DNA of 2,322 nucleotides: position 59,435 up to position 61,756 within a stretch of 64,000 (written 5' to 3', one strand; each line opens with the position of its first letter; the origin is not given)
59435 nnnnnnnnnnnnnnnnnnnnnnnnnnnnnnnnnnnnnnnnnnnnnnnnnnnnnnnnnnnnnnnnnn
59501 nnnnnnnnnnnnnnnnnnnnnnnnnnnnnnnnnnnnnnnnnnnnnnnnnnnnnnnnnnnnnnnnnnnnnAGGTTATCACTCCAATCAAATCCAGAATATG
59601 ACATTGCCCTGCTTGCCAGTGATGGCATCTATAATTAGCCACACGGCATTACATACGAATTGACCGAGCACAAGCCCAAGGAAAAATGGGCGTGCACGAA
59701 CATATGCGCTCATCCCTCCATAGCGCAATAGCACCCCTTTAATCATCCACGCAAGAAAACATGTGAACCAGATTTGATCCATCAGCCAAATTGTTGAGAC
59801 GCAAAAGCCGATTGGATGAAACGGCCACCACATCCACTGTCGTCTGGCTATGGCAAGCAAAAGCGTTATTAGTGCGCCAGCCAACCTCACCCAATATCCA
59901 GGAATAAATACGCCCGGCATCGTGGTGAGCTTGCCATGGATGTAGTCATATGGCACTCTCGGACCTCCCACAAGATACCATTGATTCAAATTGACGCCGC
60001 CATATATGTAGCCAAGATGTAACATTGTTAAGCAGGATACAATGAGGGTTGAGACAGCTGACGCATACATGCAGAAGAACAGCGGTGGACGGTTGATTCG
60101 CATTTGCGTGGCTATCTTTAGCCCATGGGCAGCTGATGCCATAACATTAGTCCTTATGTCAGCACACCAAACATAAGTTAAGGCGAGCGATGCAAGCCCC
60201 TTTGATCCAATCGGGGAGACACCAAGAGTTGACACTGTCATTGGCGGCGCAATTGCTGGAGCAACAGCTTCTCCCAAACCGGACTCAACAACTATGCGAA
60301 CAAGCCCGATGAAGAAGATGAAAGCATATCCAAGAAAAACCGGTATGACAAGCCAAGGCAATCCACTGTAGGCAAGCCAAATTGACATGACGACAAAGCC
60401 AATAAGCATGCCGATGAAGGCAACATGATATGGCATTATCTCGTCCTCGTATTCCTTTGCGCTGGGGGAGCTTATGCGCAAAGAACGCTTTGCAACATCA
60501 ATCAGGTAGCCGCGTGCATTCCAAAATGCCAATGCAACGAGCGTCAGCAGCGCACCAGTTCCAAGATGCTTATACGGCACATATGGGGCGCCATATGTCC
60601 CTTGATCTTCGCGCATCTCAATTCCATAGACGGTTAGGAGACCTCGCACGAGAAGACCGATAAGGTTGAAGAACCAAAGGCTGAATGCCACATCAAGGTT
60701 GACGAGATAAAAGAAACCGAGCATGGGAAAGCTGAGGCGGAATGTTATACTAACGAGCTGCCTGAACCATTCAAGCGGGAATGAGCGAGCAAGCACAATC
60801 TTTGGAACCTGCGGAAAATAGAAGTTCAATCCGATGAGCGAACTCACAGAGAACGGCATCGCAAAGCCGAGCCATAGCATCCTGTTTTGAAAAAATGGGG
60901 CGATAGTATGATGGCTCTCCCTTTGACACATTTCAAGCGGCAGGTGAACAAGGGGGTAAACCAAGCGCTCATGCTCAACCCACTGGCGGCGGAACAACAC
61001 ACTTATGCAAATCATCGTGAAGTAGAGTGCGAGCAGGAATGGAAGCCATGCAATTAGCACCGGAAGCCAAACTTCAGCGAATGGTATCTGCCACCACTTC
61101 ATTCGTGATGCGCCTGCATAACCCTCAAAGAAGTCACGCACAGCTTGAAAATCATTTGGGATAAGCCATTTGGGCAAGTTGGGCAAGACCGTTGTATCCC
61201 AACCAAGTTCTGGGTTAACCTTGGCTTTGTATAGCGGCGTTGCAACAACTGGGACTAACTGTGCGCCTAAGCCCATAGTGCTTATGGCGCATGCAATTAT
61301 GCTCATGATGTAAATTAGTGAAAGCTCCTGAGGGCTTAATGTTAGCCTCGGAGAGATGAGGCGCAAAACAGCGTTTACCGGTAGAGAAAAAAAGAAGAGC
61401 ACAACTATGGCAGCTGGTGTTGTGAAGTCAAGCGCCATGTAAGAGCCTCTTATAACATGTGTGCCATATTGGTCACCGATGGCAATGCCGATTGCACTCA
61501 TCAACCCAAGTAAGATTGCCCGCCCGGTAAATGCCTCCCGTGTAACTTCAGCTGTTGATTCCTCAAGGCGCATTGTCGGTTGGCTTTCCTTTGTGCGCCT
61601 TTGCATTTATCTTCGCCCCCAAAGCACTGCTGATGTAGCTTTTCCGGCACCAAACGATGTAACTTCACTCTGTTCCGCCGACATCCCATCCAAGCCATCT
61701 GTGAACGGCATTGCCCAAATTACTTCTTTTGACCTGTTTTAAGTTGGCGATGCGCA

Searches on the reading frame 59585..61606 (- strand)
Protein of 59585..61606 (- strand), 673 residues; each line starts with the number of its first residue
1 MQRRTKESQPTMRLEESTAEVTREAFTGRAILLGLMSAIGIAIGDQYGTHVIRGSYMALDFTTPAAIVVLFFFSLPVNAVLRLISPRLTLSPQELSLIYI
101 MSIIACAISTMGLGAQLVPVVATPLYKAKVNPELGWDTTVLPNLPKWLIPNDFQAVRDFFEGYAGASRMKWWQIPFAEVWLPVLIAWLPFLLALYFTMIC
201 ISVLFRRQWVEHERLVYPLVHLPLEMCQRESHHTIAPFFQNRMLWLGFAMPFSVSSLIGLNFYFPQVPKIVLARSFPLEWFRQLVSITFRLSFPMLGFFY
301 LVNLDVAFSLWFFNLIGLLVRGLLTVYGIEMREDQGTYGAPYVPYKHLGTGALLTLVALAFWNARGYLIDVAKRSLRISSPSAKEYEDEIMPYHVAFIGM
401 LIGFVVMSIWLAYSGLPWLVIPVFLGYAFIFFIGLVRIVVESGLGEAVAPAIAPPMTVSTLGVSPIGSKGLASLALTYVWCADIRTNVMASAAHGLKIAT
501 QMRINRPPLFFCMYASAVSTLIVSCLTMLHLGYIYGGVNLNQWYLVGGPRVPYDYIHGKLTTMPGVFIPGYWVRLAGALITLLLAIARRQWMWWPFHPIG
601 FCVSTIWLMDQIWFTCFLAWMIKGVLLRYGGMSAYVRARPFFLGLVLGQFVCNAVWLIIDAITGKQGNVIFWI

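Call 42: find_encoding_contigs(protein=window:59585-61606:-, flank=10000, max_places=4)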
Protein window:59585-61606:- (673 aa): 3 contigs read that carry it; 2 places shown.
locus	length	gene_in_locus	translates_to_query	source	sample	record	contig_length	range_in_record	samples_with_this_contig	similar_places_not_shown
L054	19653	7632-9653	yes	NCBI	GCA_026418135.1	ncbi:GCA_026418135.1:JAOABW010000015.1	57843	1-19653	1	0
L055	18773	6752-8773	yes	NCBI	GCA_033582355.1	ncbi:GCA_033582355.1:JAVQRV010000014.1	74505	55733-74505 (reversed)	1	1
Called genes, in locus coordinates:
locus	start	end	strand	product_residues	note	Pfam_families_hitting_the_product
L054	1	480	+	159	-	PF19872:DUF6345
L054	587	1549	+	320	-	PF02239:Cytochrom_D1 (faint)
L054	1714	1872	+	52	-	-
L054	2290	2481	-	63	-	-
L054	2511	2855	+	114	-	-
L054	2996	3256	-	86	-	PF00550:PP-binding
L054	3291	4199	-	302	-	PF00535:Glycos_transf_2, PF10111:Glyco_tranf_2_2 (weak), PF13641:Glyco_tranf_2_3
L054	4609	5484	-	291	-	PF01261:AP_endonuc_2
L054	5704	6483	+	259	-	PF04294:VanW, PF07501:G5 (faint)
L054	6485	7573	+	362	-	PF02390:Methyltransf_4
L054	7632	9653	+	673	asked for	PF20581:DUF6785, PF20580:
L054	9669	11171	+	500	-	PF00474:SSF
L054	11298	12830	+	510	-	PF00989:PAS, PF08448:PAS_4, PF13426:PAS_9, PF00158:Sigma54_activat, PF14532:Sigma54_activ_2, PF00004:AAA, PF07728:AAA_5, PF25601:AAA_lid_14, +2 more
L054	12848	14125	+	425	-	PF00365:PFK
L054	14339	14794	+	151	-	PF00908:dTDP_sugar_isom, PF14667:Polysacc_synt_C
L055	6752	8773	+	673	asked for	PF20581:DUF6785, PF20580:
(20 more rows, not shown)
